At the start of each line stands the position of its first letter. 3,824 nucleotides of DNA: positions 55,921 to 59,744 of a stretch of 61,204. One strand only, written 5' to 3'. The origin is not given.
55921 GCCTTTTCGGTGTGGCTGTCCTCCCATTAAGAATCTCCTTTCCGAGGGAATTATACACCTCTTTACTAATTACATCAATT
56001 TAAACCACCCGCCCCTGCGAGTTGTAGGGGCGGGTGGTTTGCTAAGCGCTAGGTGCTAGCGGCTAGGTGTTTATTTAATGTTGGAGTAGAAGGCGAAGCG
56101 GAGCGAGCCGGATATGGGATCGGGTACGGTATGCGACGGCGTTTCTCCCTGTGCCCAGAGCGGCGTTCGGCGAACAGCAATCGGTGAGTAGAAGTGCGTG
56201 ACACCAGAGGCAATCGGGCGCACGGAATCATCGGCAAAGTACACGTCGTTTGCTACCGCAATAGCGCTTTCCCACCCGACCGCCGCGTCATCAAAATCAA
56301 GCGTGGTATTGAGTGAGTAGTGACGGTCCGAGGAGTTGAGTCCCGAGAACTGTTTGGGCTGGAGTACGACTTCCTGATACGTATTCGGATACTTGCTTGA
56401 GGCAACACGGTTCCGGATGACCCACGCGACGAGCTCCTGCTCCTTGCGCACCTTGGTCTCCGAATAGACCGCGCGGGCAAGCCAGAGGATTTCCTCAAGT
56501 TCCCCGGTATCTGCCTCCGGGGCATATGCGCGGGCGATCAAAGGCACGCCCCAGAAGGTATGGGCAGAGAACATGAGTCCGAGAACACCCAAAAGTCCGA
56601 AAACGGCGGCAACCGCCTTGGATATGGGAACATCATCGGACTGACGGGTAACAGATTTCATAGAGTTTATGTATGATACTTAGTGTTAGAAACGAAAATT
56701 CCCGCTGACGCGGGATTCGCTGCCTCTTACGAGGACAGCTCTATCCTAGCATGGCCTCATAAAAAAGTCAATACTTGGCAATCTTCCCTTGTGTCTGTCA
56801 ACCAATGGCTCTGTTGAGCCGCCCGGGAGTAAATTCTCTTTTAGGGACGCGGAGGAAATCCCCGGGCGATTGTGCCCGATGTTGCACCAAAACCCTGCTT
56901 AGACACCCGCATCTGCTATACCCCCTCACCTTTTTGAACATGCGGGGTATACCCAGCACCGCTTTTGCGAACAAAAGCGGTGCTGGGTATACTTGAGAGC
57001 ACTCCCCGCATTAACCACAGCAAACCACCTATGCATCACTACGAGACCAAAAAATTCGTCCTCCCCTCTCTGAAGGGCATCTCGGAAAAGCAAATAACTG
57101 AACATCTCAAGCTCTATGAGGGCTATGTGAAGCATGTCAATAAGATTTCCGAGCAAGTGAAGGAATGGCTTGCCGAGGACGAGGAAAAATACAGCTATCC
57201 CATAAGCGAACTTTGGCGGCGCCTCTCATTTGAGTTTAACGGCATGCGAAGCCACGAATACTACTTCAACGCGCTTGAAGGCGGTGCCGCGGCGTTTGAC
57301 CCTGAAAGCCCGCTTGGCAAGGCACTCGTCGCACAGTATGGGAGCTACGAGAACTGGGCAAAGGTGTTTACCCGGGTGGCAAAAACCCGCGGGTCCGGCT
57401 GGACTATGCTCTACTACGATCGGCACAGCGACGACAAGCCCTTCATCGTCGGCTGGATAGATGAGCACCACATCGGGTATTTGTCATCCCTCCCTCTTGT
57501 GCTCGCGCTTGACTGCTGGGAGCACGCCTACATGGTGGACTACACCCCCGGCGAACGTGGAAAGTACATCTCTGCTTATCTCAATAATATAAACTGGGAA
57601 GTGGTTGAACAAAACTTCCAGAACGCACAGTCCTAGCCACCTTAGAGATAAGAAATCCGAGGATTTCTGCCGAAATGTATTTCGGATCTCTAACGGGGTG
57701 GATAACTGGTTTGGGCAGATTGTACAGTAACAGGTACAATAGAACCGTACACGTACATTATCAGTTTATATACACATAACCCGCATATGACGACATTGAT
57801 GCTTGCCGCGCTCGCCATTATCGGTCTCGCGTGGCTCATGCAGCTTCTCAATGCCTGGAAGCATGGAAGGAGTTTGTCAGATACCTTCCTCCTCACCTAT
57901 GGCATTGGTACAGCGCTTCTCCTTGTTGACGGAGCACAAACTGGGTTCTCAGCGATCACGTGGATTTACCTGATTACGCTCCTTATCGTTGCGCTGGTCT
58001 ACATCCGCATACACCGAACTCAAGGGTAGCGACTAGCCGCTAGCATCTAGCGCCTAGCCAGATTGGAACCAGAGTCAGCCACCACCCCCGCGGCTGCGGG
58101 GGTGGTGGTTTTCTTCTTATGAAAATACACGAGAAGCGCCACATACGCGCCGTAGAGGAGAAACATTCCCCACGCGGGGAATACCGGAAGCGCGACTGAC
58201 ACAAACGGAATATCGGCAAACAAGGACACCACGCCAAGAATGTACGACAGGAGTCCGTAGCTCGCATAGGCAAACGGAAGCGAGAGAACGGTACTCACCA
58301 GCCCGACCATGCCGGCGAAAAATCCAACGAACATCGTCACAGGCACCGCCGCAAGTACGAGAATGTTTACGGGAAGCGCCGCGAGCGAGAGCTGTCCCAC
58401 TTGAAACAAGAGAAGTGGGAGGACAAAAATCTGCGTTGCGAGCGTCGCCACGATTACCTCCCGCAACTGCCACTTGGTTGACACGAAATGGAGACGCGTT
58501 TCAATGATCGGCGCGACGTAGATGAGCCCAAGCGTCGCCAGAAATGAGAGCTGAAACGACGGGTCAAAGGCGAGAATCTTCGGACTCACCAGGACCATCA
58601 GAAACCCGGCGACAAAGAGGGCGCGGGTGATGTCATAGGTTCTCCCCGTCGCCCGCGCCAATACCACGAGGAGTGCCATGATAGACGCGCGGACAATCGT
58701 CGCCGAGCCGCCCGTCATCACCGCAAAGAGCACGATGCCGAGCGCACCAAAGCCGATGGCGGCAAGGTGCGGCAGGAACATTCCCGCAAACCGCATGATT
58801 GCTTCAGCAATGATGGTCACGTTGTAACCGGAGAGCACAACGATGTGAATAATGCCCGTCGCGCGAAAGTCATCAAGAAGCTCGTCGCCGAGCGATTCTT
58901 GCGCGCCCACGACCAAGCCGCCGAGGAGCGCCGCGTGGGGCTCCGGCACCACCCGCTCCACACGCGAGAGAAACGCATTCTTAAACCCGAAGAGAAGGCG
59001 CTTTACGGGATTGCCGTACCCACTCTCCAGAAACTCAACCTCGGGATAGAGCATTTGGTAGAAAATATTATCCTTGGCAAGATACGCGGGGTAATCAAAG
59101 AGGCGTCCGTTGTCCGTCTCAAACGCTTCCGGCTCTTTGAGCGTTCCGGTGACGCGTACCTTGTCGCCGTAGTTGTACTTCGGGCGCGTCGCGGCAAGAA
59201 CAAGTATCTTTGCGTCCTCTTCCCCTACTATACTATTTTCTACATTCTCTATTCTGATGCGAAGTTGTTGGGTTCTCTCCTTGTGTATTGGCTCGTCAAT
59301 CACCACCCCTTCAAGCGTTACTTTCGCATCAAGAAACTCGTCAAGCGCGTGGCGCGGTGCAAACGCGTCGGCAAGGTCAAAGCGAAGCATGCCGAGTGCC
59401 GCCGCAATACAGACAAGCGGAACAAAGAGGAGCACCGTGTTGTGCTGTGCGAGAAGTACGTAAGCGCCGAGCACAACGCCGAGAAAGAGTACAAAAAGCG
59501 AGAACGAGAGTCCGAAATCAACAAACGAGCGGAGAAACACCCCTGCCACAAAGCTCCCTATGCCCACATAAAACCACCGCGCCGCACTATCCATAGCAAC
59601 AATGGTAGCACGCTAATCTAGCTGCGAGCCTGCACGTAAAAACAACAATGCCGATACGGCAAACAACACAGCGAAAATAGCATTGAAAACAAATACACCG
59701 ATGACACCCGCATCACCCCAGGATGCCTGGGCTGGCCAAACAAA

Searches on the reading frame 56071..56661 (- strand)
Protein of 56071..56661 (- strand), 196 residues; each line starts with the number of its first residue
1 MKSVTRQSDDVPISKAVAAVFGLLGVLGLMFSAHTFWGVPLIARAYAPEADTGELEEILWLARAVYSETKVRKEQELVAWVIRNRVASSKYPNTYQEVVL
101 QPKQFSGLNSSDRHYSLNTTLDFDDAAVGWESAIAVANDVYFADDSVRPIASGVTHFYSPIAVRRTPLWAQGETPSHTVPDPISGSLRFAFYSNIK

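Call 8: search_protein_families(library=pfam, proteins=[window:56071-56661:-])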
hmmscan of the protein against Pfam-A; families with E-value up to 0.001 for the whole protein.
window:56071-56661:- (196 aa): 1 family
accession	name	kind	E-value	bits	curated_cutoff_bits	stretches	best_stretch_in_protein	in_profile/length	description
PF07486.17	Hydrolase_2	-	8.6e-12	46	27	1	74-171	6-84/100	Cell Wall Hydrolase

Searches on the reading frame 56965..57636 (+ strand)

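Call 8: search_protein_families(library=pfam, proteins=[window:56965-57636:+])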
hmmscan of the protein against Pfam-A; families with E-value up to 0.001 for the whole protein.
window:56965-57636:+ (223 aa): 2 families
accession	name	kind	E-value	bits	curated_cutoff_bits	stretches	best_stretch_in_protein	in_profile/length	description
PF02777.23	Sod_Fe_C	-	1.5e-21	76.8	20.9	1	114-217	2-102/102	Iron/manganese superoxide dismutases, C-terminal domain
PF00081.27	Sod_Fe_N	-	0.0003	21.6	27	0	41-104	20-81/82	Iron/manganese superoxide dismutases, alpha-hairpin domain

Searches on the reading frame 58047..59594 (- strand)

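Call 8: search_protein_families(library=pfam, proteins=[window:58047-59594:-])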
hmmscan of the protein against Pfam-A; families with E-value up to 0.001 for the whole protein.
window:58047-59594:- (515 aa): 2 families
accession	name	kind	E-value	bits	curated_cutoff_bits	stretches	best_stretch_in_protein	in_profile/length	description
PF03772.21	Competence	-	1.9e-46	159.1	23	1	227-493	1-269/270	Competence protein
PF13567.11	DUF4131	-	2.2e-18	66.9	31.6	1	29-186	3-162/165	Domain of unknown function (DUF4131)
